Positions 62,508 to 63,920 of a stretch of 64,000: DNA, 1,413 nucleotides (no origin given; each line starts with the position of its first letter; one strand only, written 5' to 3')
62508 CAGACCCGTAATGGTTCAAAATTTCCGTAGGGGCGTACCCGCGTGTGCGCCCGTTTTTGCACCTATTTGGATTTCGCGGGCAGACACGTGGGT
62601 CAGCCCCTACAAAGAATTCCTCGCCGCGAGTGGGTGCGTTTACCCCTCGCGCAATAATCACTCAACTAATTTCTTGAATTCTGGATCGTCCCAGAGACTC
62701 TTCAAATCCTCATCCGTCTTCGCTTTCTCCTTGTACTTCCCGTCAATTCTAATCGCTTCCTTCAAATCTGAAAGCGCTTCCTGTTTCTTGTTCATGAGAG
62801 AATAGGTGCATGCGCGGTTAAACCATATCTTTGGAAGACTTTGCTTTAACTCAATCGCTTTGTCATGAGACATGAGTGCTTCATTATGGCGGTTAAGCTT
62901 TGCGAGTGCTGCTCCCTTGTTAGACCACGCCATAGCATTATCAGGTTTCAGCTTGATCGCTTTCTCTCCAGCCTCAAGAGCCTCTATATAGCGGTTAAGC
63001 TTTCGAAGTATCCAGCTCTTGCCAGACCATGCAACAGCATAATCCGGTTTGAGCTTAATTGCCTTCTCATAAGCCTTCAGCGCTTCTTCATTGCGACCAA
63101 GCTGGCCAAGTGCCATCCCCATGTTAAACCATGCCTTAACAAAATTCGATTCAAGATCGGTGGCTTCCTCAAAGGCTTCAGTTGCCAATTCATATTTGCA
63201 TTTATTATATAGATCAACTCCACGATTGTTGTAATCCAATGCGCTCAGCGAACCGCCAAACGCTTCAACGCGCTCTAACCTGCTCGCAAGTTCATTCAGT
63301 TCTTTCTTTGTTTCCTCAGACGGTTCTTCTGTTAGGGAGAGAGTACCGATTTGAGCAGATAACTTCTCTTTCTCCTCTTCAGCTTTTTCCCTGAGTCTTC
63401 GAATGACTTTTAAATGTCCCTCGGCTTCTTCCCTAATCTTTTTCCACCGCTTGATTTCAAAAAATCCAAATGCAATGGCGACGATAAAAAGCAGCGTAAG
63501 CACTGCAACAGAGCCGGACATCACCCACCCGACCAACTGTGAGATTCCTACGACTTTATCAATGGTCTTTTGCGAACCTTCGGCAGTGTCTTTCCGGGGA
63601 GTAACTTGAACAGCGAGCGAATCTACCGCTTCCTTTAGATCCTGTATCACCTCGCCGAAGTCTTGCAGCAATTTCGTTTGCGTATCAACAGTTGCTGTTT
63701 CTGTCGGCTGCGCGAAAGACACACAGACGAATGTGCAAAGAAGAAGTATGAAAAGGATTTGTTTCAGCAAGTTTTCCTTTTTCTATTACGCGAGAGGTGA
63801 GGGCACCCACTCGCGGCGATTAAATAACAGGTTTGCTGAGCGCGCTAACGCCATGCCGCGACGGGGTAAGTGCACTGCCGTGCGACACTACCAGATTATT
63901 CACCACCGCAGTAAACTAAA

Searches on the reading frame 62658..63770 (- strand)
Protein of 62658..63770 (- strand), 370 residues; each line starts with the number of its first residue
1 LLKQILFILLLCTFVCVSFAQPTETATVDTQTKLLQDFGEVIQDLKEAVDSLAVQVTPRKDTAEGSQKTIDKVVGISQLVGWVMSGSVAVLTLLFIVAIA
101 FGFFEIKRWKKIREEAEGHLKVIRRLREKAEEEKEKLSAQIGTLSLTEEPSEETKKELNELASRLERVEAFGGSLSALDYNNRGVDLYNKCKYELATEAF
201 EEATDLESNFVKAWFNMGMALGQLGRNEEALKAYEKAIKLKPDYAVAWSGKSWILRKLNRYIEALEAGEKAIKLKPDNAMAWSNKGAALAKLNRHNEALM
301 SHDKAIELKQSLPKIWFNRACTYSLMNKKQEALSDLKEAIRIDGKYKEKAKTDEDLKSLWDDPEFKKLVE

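Call 35: search_protein_families(library=pfam, proteins=[window:62658-63770:-], max_evalue=0.00001)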
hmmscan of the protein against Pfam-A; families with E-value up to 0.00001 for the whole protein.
window:62658-63770:- (370 aa): 14 families
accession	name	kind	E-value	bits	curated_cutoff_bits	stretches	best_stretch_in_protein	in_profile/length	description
PF00515.34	TPR_1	-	9.2e-36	120.7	27.8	2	211-244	1-34/34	Tetratricopeptide repeat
PF07719.23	TPR_2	-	8.1e-31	104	27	1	212-244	2-34/34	Tetratricopeptide repeat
PF13414.12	TPR_11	-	2.4e-25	88.4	26.8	2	222-248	5-31/42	TPR repeat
PF13181.12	TPR_8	-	4.9e-25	86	25.7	1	212-244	2-34/34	Tetratricopeptide repeat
PF13431.12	TPR_17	-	1.7e-23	81.3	24.4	0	269-299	3-33/34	Tetratricopeptide repeat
PF13432.12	TPR_16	-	1.1e-18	67.8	32.7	2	216-279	2-65/65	Tetratricopeptide repeat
PF13424.12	TPR_12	-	6.9e-17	61.9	30.1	2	213-275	5-75/77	Tetratricopeptide repeat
PF13371.12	TPR_9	-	1.4e-09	38.3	35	0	192-245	10-63/73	Tetratricopeptide repeat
PF13374.12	TPR_10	-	2.6e-09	37.2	27.5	0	216-240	7-31/42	Tetratricopeptide repeat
PF14559.12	TPR_19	-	4.4e-08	33.8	25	0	192-252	6-66/68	Tetratricopeptide repeat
PF13428.12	TPR_14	-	4.5e-08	33.4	23.5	0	212-249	2-39/44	Tetratricopeptide repeat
PF01239.28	PPTA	-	8.7e-07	28.8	29.5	0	228-258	2-32/32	Protein prenyltransferase alpha subunit repeat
PF23914.1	TPR_CcmH_CycH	-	5.5e-06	26.7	42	0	211-243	50-82/158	Cytochrome c-type biogenesis protein H TPR domain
PF22316.2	ABhydrolase-like_N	-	5.8e-06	26.6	27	0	295-370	18-96/106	A/B hydrolase-like, N-terminal domain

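Call 50: find_encoding_contigs(protein=window:62661-63770:-, flank=10000, max_places=2)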
Protein window:62661-63770:- (370 aa): no gene with exactly this product is on record in the collection.
